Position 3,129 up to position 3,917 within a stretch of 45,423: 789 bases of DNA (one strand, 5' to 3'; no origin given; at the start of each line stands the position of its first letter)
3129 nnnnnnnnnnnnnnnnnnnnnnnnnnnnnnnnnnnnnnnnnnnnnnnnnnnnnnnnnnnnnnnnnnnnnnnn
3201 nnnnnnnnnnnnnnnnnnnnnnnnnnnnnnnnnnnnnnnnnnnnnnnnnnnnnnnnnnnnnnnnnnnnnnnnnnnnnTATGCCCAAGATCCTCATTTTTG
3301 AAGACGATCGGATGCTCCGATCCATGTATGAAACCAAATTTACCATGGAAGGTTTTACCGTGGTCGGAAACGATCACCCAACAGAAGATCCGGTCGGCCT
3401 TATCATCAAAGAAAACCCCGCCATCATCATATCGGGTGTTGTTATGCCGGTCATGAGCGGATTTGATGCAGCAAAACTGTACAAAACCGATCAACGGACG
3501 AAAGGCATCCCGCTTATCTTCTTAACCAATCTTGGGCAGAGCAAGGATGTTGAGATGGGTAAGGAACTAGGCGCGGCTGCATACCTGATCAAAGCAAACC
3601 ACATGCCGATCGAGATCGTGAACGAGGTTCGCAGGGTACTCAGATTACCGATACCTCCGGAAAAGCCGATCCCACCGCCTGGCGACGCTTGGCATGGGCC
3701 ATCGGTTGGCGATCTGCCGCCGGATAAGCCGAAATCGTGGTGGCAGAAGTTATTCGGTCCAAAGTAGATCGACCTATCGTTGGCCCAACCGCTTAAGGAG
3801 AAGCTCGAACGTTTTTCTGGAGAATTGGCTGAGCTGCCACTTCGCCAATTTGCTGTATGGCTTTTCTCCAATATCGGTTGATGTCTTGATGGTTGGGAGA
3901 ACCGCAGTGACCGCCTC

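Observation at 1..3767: Co-directional nuclease-rich four-gene module, a candidate uncharacterised defence system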

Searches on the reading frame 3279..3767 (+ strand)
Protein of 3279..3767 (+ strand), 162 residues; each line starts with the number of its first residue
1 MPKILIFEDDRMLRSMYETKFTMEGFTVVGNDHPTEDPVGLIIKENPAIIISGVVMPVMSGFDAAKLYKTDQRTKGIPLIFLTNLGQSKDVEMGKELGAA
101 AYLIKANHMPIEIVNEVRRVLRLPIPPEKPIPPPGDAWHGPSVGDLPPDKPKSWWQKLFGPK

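Call 5: search_protein_families(library=pfam, proteins=[window:3279-3767:+], max_evalue=0.01)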
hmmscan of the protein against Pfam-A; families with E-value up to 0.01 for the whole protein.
window:3279-3767:+ (162 aa): 1 family
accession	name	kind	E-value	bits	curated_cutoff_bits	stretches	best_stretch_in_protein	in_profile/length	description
PF00072.30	Response_reg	-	1.4e-11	45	30.2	1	4-107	1-101/111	Response regulator receiver domain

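Call 6: search_protein_families(library=padloc, proteins=[window:3279-3767:+], max_evalue=0.01)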
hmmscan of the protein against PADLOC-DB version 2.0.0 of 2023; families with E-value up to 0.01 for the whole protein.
window:3279-3767:+ (162 aa): 0 families

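Call 43: find_homologous_proteins(query=window:3279-3767:+, max_evalue=0.00001)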
Query window:3279-3767:+ (162 aa): 17 proteins with E <= 0.00001 among 38 candidates.
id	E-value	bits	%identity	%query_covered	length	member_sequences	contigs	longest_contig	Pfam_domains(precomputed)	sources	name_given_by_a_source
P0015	8.0e-105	366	100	100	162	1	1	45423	PF00072.31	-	-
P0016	6.8e-72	259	70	98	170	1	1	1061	PF00072.31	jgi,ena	-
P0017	1.5e-67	245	68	98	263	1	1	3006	PF00512.32,PF00072.31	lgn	-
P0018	9.0e-67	242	65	98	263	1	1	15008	PF00512.32,PF00072.31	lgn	-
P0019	9.5e-61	223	63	99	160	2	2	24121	PF00072.31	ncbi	-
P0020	1.2e-57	212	59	99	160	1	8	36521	PF00072.31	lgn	-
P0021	5.3e-55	204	58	99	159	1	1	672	PF00072.31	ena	-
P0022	3.0e-49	185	56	99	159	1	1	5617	PF00072.31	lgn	-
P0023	7.1e-46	174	62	80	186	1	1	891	PF00072.31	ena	-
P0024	6.9e-44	168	59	80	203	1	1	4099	PF00072.31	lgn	-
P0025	3.6e-42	162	60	80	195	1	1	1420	PF00072.31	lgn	-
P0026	8.4e-27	112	47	75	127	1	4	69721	PF00072.31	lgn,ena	-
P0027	1.5e-25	108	50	73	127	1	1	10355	PF00072.31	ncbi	ncbi:response regulator transcription factor [Patescibacteria group bacterium]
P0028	9.9e-25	105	47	73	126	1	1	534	PF00072.31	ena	-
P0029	1.4e-18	85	45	65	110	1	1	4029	PF00072.31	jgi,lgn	jgi:DNA-binding response OmpR family regulator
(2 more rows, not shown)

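Call 44: find_encoding_contigs(protein=P0019, flank=6000, max_places=2)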
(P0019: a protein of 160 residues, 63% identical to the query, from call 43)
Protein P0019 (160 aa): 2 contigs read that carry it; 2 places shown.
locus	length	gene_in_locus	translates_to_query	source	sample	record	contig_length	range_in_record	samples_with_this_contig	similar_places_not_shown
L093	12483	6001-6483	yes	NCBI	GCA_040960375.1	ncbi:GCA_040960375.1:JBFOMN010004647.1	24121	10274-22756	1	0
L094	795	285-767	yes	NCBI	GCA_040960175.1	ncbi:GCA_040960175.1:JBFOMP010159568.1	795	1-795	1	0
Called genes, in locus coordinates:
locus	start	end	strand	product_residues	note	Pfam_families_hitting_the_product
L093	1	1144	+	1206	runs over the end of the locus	PF02384:N6_Mtase (faint), PF20473:MmeI_Mtase (faint), PF07669:Eco57I, PF12950:TaqI_C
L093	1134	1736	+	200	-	-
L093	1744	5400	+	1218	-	-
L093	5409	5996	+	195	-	-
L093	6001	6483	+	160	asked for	PF00072:Response_reg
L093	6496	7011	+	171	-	PF01661:Macro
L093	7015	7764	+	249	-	PF08378:NERD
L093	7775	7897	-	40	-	-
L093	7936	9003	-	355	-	-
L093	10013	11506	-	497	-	-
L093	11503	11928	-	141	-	-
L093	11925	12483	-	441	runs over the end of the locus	PF02195:ParB_N, PF01555:N6_N4_Mtase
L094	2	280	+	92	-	?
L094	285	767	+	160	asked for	PF00072:Response_reg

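Call 45: find_encoding_contigs(protein=P0020, flank=6000, max_places=2)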
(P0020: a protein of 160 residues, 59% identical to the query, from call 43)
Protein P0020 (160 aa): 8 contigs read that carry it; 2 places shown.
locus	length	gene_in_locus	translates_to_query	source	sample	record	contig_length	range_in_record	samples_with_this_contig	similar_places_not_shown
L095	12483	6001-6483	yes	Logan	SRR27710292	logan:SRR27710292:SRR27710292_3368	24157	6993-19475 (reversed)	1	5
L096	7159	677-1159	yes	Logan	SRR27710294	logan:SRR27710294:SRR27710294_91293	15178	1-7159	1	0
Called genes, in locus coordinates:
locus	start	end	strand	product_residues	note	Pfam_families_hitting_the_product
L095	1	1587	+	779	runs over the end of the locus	PF00270:DEAD (faint), PF04851:ResIII, PF18766:SWI2_SNF2 (weak)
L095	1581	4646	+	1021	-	PF07693:KAP_NTPase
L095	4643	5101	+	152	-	PF18967:PycTM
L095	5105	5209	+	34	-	-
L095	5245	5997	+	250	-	PF12705:PDDEXK_1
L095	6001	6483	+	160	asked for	PF00072:Response_reg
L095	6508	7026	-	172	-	-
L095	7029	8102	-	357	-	-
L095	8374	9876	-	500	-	-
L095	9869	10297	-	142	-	-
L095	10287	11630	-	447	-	PF02195:ParB_N, PF01555:N6_N4_Mtase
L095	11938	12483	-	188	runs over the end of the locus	-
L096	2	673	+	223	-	?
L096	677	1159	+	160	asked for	PF00072:Response_reg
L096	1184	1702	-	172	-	-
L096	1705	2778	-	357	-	-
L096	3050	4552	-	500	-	-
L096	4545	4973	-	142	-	-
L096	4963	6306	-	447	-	PF02195:ParB_N, PF01555:N6_N4_Mtase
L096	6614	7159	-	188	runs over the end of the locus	-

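Call 46: find_encoding_contigs(protein=P0018, flank=6000, max_places=2)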
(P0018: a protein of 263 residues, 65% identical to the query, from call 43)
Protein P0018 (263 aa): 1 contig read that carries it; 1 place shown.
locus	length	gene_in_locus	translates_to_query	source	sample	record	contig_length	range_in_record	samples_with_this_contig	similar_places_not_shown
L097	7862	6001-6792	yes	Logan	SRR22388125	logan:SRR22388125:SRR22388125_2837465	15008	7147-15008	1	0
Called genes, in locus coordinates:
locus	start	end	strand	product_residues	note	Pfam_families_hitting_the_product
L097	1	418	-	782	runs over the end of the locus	-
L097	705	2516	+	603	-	PF01555:N6_N4_Mtase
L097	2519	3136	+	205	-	PF10544:T5orf172, PF13455:MUG113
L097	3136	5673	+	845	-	PF04851:ResIII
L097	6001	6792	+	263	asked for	PF00512:HisKA, PF00072:Response_reg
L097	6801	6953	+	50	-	-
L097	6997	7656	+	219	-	PF02586:SRAP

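Call 63: search_protein_families(library=ncbifam, proteins=[window:3279-3767:+], max_evalue=0.01)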
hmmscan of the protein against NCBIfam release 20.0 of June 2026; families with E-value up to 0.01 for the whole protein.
window:3279-3767:+ (162 aa): 58 families (the best 25 are shown)
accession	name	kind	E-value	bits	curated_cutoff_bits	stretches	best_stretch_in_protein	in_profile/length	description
TIGR02154.1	PhoB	equivalog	3.5e-15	55.9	296.2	1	3-123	4-122/226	phosphate regulon transcriptional regulator PhoB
NF007135.0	PRK09581.1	equivalog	2e-13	50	474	1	3-122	4-121/457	PleD family two-component system response regulator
NF053854.1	RespRegPhoBBctds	equivalog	3.7e-13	49.4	270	1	4-122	1-116/225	two-component system response regulator PhoB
NF045944.1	ResRegRpaBCyano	equivalog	6.5e-13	48.6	330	1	5-122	1-113/229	response regulator transcription factor RpaB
NF008199.0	PRK10955.1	equivalog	4.5e-12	46.4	341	1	1-122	1-116/232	envelope stress response regulator transcription factor CpxR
NF007005.1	PRK09468.1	equivalog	4.2e-11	42.7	331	1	3-125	5-123/237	osmolarity response regulator transcription factor OmpR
NF040689.1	MtrAB_MtrA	equivalog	1.8e-10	40.5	300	1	4-122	1-114/219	MtrAB system response regulator MtrA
NF008296.0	PRK11083.1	equivalog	5.6e-10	39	273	1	2-122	4-119/228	two-component system response regulator CreB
NF041880.1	EPS_EpsF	equivalog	1.1e-09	37.3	900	1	41-108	34-102/492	response regulator EpsF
NF045505.1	RR_RssB_Pseudo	equivalog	1.9e-09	37.1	700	1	3-109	7-110/394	two-component system response regulator RssB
NF007546.0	PRK10161.1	equivalog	2.2e-09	37.3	471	1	3-123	4-122/229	phosphate response regulator transcription factor PhoB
NF007346.1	PRK09836.1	equivalog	2.7e-09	37.2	420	1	3-122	2-117/227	copper/silver response regulator transcription factor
TIGR01387.1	cztR_silR_copR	subfamily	3.1e-09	36.8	279.2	1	4-122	1-115/218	heavy metal response regulator transcription factor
TIGR02875.1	spore_0_A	equivalog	4e-09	36.1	200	1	3-120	4-121/262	sporulation transcription factor Spo0A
NF041733.1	resp_reg_CseB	equivalog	7.1e-09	35.4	350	1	3-123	2-117/228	two-component system response regulator CseB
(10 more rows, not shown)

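Call 73: find_encoding_contigs(protein=P0022, flank=6000, max_places=2)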
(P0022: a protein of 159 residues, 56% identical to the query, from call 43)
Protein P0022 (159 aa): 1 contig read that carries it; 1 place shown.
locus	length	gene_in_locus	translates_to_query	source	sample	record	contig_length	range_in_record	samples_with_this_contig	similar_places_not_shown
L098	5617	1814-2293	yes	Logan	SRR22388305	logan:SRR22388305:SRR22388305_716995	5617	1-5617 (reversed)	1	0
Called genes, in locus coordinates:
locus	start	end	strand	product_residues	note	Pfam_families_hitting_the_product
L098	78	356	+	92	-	-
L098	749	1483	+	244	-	PF00376:MerR, PF12728:HTH_17 (weak), PF13411:MerR_1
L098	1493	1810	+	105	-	-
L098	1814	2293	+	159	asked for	PF00072:Response_reg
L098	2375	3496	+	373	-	-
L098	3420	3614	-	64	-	-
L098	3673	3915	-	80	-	-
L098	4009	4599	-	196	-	PF01391:Collagen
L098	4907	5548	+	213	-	-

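Call 74: find_encoding_contigs(protein=P0017, flank=6000, max_places=2)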
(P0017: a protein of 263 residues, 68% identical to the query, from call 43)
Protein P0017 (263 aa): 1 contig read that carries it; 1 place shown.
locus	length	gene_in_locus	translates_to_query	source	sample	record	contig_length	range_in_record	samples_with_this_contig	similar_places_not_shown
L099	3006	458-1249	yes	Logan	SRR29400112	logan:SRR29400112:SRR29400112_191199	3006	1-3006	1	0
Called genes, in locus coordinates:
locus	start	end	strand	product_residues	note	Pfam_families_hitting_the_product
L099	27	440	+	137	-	-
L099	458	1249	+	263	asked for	PF00512:HisKA (weak), PF00072:Response_reg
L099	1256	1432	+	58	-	-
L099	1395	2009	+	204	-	-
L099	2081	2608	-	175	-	-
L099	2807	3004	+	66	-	?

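Call 75: find_encoding_contigs(protein=P0024, flank=6000, max_places=2)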
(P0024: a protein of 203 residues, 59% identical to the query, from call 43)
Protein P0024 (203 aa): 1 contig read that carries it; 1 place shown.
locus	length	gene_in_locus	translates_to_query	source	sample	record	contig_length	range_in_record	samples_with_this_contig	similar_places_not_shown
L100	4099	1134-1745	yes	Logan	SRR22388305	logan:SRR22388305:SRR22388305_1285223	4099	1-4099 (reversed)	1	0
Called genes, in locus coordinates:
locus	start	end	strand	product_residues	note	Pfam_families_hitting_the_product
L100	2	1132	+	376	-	?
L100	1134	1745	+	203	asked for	PF00072:Response_reg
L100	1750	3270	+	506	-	PF11074:DUF2779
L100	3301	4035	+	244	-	-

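Call 99: find_encoding_contigs(protein=P0020, flank=10000, max_places=1)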
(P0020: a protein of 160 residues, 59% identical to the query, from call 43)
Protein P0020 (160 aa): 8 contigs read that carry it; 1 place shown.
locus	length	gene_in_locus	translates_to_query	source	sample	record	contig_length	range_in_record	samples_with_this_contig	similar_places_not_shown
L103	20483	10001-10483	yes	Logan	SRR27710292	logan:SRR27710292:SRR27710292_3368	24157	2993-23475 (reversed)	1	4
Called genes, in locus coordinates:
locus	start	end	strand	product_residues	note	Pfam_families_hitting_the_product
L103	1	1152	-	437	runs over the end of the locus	PF00239:Resolvase, PF07508:Recombinase, PF13408:Zn_ribbon_recom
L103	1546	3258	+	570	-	PF01555:N6_N4_Mtase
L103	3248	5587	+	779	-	PF00270:DEAD (faint), PF04851:ResIII, PF18766:SWI2_SNF2 (weak)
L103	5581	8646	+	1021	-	PF07693:KAP_NTPase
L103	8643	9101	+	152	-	PF18967:PycTM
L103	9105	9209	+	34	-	-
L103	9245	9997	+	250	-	PF12705:PDDEXK_1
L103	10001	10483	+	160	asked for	PF00072:Response_reg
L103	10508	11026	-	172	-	-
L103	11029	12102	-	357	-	-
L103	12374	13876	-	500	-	-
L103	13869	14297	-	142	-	-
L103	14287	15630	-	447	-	PF02195:ParB_N, PF01555:N6_N4_Mtase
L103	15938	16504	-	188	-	-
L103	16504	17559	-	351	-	-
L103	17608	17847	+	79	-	-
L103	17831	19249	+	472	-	PF05048:NosD, PF13229:Beta_helix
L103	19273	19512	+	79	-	-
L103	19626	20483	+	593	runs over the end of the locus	PF00009:GTP_EFTU, PF01926:MMR_HSR1, PF22042:EF-G_D2, PF03144:GTP_EFTU_D2, PF00679:EFG_C, PF21018:BipA_C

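Call 100: find_encoding_contigs(protein=P0019, flank=10000, max_places=1)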
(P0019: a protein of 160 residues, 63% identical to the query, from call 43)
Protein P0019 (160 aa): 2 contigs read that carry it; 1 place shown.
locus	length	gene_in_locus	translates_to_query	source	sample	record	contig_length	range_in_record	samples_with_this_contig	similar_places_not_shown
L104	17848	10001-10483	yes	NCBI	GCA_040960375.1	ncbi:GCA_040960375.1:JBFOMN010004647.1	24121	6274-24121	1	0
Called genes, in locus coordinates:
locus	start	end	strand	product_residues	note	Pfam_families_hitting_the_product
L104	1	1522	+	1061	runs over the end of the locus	PF13091:PLDc_2 (weak), PF04851:ResIII (weak), PF00176:SNF2-rel_dom, PF00271:Helicase_C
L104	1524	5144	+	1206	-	PF02384:N6_Mtase (faint), PF20473:MmeI_Mtase (faint), PF07669:Eco57I, PF12950:TaqI_C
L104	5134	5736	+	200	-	-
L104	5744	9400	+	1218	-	-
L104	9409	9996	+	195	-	-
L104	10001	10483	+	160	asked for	PF00072:Response_reg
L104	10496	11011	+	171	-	PF01661:Macro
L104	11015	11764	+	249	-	PF08378:NERD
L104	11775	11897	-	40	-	-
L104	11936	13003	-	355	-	-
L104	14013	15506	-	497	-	-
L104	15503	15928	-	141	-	-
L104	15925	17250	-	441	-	PF02195:ParB_N, PF01555:N6_N4_Mtase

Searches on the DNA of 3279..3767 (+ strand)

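Call 85: search_rna_families(sources=[L093, L095, L097, L098, L099, L100, L006, L007], threshold=gathering)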
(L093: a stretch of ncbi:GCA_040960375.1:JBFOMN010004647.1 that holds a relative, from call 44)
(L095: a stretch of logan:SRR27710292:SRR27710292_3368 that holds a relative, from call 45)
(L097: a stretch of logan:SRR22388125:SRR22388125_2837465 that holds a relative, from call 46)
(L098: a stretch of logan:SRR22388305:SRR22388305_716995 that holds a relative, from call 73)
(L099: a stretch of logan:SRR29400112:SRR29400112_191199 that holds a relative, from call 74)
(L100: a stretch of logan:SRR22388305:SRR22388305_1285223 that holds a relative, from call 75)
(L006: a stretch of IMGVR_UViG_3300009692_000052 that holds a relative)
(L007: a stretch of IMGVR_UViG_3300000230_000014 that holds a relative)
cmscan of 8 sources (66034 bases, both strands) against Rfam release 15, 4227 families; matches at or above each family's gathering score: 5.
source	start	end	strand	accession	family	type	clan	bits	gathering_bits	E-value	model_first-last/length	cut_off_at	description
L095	8151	8267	-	RF03000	LOOT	Gene; sRNA;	-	98.3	46.4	1e-17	1-121/121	no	LOOT RNA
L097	529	649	+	RF03000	LOOT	Gene; sRNA;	-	87.3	46.4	3.9e-15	1-121/121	no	LOOT RNA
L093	9720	9839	-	RF03000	LOOT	Gene; sRNA;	-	76.1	46.4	1.6e-12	1-121/121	no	LOOT RNA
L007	7613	7714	+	RF00162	SAM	Cis-reg; riboswitch;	CL00012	71.2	44.4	1.2e-14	1-108/108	no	SAM riboswitch aptamer (S box leader)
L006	7597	7709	+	RF00162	SAM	Cis-reg; riboswitch;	CL00012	65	44.4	7.9e-13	1-108/108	no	SAM riboswitch aptamer (S box leader)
